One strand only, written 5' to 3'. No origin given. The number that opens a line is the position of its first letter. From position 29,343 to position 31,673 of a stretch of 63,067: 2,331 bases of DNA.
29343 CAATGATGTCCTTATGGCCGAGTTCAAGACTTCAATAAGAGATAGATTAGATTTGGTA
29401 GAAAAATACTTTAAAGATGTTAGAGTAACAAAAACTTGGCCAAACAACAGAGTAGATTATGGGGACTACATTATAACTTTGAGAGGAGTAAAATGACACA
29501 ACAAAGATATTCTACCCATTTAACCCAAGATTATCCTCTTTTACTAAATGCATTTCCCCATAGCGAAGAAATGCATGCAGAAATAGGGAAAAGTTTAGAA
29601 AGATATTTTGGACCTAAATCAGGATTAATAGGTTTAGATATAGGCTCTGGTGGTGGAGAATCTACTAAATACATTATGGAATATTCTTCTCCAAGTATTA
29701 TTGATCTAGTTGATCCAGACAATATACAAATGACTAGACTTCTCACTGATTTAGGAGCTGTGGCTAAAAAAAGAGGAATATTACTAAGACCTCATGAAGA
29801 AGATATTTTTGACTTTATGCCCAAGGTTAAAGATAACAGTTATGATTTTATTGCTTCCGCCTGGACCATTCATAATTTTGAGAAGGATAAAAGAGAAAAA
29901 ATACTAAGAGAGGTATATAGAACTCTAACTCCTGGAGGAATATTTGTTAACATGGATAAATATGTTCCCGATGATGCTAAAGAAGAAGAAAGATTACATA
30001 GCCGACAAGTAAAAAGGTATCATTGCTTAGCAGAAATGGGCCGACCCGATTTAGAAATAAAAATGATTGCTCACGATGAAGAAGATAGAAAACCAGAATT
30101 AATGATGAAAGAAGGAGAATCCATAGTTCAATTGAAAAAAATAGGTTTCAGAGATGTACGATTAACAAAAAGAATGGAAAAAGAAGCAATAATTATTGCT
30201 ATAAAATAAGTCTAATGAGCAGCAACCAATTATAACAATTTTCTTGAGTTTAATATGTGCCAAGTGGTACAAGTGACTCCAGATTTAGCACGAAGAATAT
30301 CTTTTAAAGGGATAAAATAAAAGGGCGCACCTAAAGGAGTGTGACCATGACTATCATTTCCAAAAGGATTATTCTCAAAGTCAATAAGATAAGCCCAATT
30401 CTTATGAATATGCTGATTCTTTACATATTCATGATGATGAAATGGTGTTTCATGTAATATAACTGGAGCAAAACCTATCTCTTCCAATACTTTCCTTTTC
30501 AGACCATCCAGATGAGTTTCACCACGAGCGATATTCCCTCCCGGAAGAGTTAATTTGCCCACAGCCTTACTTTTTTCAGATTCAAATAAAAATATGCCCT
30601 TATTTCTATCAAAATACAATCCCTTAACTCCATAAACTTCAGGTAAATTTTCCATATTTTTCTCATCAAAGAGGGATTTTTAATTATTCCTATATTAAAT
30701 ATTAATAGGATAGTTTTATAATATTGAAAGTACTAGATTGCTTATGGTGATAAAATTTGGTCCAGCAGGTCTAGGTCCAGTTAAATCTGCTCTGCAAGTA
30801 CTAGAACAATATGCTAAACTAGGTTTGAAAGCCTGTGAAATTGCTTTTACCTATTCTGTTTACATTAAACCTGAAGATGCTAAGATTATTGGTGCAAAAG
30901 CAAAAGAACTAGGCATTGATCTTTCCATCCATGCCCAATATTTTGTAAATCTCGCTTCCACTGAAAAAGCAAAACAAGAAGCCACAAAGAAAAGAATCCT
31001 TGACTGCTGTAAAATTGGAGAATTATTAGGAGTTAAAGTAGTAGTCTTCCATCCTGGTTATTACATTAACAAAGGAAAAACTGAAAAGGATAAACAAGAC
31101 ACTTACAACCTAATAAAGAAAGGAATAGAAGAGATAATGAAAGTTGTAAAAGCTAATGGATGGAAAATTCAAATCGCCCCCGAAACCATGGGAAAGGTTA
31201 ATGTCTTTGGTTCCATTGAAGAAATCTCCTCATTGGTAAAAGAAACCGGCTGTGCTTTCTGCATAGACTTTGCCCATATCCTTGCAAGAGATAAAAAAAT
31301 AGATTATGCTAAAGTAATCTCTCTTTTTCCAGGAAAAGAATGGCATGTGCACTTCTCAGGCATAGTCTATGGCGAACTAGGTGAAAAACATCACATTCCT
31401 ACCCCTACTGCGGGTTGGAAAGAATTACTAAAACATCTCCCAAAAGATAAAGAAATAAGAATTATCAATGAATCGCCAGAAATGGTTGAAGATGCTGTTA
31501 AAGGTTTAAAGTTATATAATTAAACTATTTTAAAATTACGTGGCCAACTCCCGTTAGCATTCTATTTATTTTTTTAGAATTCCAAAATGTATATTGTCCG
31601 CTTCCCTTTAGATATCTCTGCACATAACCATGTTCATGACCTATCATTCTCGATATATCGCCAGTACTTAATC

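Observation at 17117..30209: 13-kb, 22-gene translationally fused operon: methyltransferase-rich, with secreted beta-barrel-like and membrane components and 11 orphan proteins (main candidate for an undescribed system)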

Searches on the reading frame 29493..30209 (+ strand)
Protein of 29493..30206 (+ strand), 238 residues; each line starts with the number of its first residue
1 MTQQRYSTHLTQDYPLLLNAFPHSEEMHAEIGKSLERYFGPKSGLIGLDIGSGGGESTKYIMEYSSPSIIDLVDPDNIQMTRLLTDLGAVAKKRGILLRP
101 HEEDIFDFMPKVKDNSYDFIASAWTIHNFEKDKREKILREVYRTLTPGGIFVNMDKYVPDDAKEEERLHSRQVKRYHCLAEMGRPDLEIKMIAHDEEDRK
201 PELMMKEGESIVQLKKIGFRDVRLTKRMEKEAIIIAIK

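Call 6: search_protein_families(library=pfam, max_evalue=0.1, proteins=[window:29493-30206:+])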
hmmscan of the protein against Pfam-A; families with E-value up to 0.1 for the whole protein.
window:29493-30206:+ (238 aa): 9 families
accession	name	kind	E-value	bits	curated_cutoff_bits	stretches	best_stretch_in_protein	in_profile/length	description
PF08241.18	Methyltransf_11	-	3.8e-12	47.1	21.2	1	48-152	1-94/95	Methyltransferase domain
PF13649.12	Methyltransf_25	-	1.2e-09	39.2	27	1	48-149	2-97/97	Methyltransferase domain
PF08242.18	Methyltransf_12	-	2.8e-09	38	30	1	48-151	1-98/98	Methyltransferase domain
PF13489.12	Methyltransf_23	-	6.3e-07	29.7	27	1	25-160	3-123/164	Methyltransferase domain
PF13847.12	Methyltransf_31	-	9.7e-07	29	27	1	43-167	3-127/145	Methyltransferase domain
PF05891.18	Methyltransf_PK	-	2.7e-05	24.2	27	1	43-161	55-167/218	AdoMet dependent proline di-methyltransferase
PF01209.24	Ubie_methyltran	-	0.00019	21.3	20.1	1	111-155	111-153/233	ubiE/COQ5 methyltransferase family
PF00891.24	Methyltransf_2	-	0.0059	16.4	22.3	1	100-169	115-180/210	O-methyltransferase domain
PF06080.18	DUF938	-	0.096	12.9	27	0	26-152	9-136/202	Protein of unknown function (DUF938)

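Call 16: search_protein_families(library=ncbifam, max_evalue=0.01, proteins=[window:29493-30206:+])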
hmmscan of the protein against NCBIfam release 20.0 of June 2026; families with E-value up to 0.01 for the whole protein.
window:29493-30206:+ (238 aa): 16 families
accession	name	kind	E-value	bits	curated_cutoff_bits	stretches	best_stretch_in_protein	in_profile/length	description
NF040538.1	methyl_ArsM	equivalog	1.6e-07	30.8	500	1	100-170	155-229/356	arsinothricin biosynthesis methyltransferase ArsM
NF043040.1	corrin_prot_MT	hypoth_equivalog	4.9e-07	29.4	180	1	97-162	91-156/216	corrinoid protein-associated methyltransferase CpaM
TIGR01934.1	MenG_MenH_UbiE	subfamily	1e-05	24.9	158.35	1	106-161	97-149/223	ubiquinone/menaquinone biosynthesis methyltransferase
TIGR02072.1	BioC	equivalog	1.8e-05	24.6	184.95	1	48-179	39-160/244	malonyl-ACP O-methyltransferase BioC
NF040539.1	AST_met_ArsM_2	exception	2.2e-05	24.4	240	1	114-208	126-229/262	putative arsinothricin biosynthesis methyltransferase ArsM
NF045667.1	MTase_DVU1556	equivalog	0.00025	20.6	155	1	48-168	27-136/213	DVU_1556 family methyltransferase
NF001244.0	PRK00216.1-5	equivalog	0.00034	20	216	1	44-159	49-159/236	bifunctional demethylmenaquinone methyltransferase/2-methoxy-6-polyprenyl-1,4-benzoquinol methylase UbiE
TIGR00740.1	TIGR00740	equivalog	0.00035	20.3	193.3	1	21-237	33-238/239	carboxy-S-adenosyl-L-methionine synthase CmoA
NF041537.1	ArsM_AhpD_UU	exception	0.00078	18.3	510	1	48-164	81-191/345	arsenite methyltransferase/AhpD domain selenoprotein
NF041675.1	sarc_dimgly_tmase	equivalog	0.00084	19.3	550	1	48-187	71-200/278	sarcosine/dimethylglycine N-methyltransferase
NF038099.1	AsSugarArsM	exception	0.00086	18.6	400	1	111-170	129-192/321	arsenosugar biosynthesis arsenite methyltransferase ArsM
NF011995.0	PRK15451.1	equivalog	0.0013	18.3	285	1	119-170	128-179/247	carboxy-S-adenosyl-L-methionine synthase CmoA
NF038261.1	rhodoquin_RquA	equivalog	0.0015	18.3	175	1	68-156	75-156/218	rhodoquinone biosynthesis methyltransferase RquA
NF008823.0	PRK11873.1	subfamily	0.0015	18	263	0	112-162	142-194/272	arsenite methyltransferase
NF045881.1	PLipidMtase_Agro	equivalog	0.0072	15.8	250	0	38-153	47-158/197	phospholipid N-methyltransferase PmtA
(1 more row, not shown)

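Call 93: search_protein_families(library=pfam, max_evalue=0.05, proteins=[L048:369-1124:+, L048:1626-2375:+, L048:2805-3170:+, L048:5318-5815:+])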
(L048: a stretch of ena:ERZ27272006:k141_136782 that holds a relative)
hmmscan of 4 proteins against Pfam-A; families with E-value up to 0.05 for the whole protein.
L048:369-1124:+ (252 aa): 0 families

L048:1626-2375:+ (250 aa): 21 families
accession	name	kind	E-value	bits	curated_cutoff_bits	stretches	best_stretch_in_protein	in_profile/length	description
PF08241.18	Methyltransf_11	-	1e-19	71.4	21.2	1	41-137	1-95/95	Methyltransferase domain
PF13649.12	Methyltransf_25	-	4.3e-18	66.2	27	1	40-133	1-97/97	Methyltransferase domain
PF13847.12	Methyltransf_31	-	1.8e-16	60.6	27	1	36-139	3-111/145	Methyltransferase domain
PF13489.12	Methyltransf_23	-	4.6e-14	52.9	27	1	29-153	13-127/164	Methyltransferase domain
PF08242.18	Methyltransf_12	-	1.4e-12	48.6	30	1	41-135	1-98/98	Methyltransferase domain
PF05175.20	MTS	-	2.1e-07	31.2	23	1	32-138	27-139/170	Methyltransferase small domain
PF01209.24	Ubie_methyltran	-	8.9e-07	28.9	20.1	1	30-137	41-151/233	ubiE/COQ5 methyltransferase family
PF05219.18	DREV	-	1.9e-06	27.6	26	1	34-157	92-207/265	DREV methyltransferase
PF08003.17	Methyltransf_9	-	4.5e-06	26.3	23.8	1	31-137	110-217/315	Protein of unknown function (DUF1698)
PF07021.18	MetW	-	1.3e-05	25.4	21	1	36-130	13-103/193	Methionine biosynthesis protein MetW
PF01728.25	FtsJ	-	1.9e-05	25.1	24.1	1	34-97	20-80/181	FtsJ-like methyltransferase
PF02353.26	CMAS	-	0.00071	19.4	27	1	36-138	62-165/273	Mycolic acid cyclopropane synthetase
PF13679.12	Methyltransf_32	-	0.00072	20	27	1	37-81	26-76/143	Methyltransferase domain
PF03848.20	TehB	-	0.0009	19.2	20.4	1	35-114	29-107/193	Tellurite resistance protein TehB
PF01135.25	PCMT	-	0.0027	18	20.3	1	28-77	65-117/210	Protein-L-isoaspartate(D-aspartate) O-methyltransferase (PCMT)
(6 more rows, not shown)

L048:2805-3170:+ (122 aa): 0 families

L048:5318-5815:+ (166 aa): 0 families

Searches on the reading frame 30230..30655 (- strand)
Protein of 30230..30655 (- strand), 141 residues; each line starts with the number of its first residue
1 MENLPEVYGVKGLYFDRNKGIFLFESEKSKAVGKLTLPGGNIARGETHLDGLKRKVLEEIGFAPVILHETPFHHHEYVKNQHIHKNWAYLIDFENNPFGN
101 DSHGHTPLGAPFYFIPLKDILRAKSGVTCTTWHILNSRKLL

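Call 6: search_protein_families(library=pfam, max_evalue=0.1, proteins=[window:30230-30655:-])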
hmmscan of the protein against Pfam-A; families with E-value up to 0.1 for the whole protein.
window:30230-30655:- (141 aa): 2 families
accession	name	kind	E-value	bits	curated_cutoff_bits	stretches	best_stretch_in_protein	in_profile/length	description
PF00293.34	NUDIX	-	7.5e-08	32.9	21.1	1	14-88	10-87/134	NUDIX domain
PF22327.2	Nudt16-like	-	0.01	16.2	27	1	33-80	33-78/161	U8 snoRNA-decapping enzyme-like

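Call 93: search_protein_families(library=pfam, max_evalue=0.05, proteins=[L048:369-1124:+, L048:1626-2375:+, L048:2805-3170:+, L048:5318-5815:+])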
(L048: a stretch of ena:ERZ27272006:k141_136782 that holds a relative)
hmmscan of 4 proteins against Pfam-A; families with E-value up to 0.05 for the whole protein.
L048:369-1124:+ (252 aa): 0 families

L048:1626-2375:+ (250 aa): 21 families
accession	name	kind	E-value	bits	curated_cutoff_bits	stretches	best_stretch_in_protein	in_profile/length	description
PF08241.18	Methyltransf_11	-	1e-19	71.4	21.2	1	41-137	1-95/95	Methyltransferase domain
PF13649.12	Methyltransf_25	-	4.3e-18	66.2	27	1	40-133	1-97/97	Methyltransferase domain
PF13847.12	Methyltransf_31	-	1.8e-16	60.6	27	1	36-139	3-111/145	Methyltransferase domain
PF13489.12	Methyltransf_23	-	4.6e-14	52.9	27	1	29-153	13-127/164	Methyltransferase domain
PF08242.18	Methyltransf_12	-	1.4e-12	48.6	30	1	41-135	1-98/98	Methyltransferase domain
PF05175.20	MTS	-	2.1e-07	31.2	23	1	32-138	27-139/170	Methyltransferase small domain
PF01209.24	Ubie_methyltran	-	8.9e-07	28.9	20.1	1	30-137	41-151/233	ubiE/COQ5 methyltransferase family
PF05219.18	DREV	-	1.9e-06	27.6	26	1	34-157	92-207/265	DREV methyltransferase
PF08003.17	Methyltransf_9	-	4.5e-06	26.3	23.8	1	31-137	110-217/315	Protein of unknown function (DUF1698)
PF07021.18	MetW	-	1.3e-05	25.4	21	1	36-130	13-103/193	Methionine biosynthesis protein MetW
PF01728.25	FtsJ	-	1.9e-05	25.1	24.1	1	34-97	20-80/181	FtsJ-like methyltransferase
PF02353.26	CMAS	-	0.00071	19.4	27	1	36-138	62-165/273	Mycolic acid cyclopropane synthetase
PF13679.12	Methyltransf_32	-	0.00072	20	27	1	37-81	26-76/143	Methyltransferase domain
PF03848.20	TehB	-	0.0009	19.2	20.4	1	35-114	29-107/193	Tellurite resistance protein TehB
PF01135.25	PCMT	-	0.0027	18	20.3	1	28-77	65-117/210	Protein-L-isoaspartate(D-aspartate) O-methyltransferase (PCMT)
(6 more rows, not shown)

L048:2805-3170:+ (122 aa): 0 families

L048:5318-5815:+ (166 aa): 0 families

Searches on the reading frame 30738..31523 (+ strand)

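Call 6: search_protein_families(library=pfam, max_evalue=0.1, proteins=[window:30738-31520:+])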
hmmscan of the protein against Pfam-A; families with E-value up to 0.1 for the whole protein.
window:30738-31520:+ (261 aa): 2 families
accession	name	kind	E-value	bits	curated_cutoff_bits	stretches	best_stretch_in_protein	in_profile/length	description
PF01261.30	AP_endonuc_2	-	1.4e-25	90.9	31.1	1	23-247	2-230/249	Xylose isomerase-like TIM barrel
PF03851.20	UvdE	-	0.0072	16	24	1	36-133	77-179/275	UV-endonuclease UvdE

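Call 93: search_protein_families(library=pfam, max_evalue=0.05, proteins=[L048:369-1124:+, L048:1626-2375:+, L048:2805-3170:+, L048:5318-5815:+])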
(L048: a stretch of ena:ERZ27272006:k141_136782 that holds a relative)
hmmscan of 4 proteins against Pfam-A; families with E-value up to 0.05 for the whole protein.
L048:369-1124:+ (252 aa): 0 families

L048:1626-2375:+ (250 aa): 21 families
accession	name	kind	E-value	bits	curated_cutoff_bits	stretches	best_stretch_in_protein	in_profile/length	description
PF08241.18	Methyltransf_11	-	1e-19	71.4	21.2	1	41-137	1-95/95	Methyltransferase domain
PF13649.12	Methyltransf_25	-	4.3e-18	66.2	27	1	40-133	1-97/97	Methyltransferase domain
PF13847.12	Methyltransf_31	-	1.8e-16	60.6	27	1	36-139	3-111/145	Methyltransferase domain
PF13489.12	Methyltransf_23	-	4.6e-14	52.9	27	1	29-153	13-127/164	Methyltransferase domain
PF08242.18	Methyltransf_12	-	1.4e-12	48.6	30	1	41-135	1-98/98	Methyltransferase domain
PF05175.20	MTS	-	2.1e-07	31.2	23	1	32-138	27-139/170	Methyltransferase small domain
PF01209.24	Ubie_methyltran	-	8.9e-07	28.9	20.1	1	30-137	41-151/233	ubiE/COQ5 methyltransferase family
PF05219.18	DREV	-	1.9e-06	27.6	26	1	34-157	92-207/265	DREV methyltransferase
PF08003.17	Methyltransf_9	-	4.5e-06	26.3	23.8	1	31-137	110-217/315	Protein of unknown function (DUF1698)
PF07021.18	MetW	-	1.3e-05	25.4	21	1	36-130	13-103/193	Methionine biosynthesis protein MetW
PF01728.25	FtsJ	-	1.9e-05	25.1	24.1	1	34-97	20-80/181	FtsJ-like methyltransferase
PF02353.26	CMAS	-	0.00071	19.4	27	1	36-138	62-165/273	Mycolic acid cyclopropane synthetase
PF13679.12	Methyltransf_32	-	0.00072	20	27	1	37-81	26-76/143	Methyltransferase domain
PF03848.20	TehB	-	0.0009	19.2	20.4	1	35-114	29-107/193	Tellurite resistance protein TehB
PF01135.25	PCMT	-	0.0027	18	20.3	1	28-77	65-117/210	Protein-L-isoaspartate(D-aspartate) O-methyltransferase (PCMT)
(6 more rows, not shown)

L048:2805-3170:+ (122 aa): 0 families

L048:5318-5815:+ (166 aa): 0 families
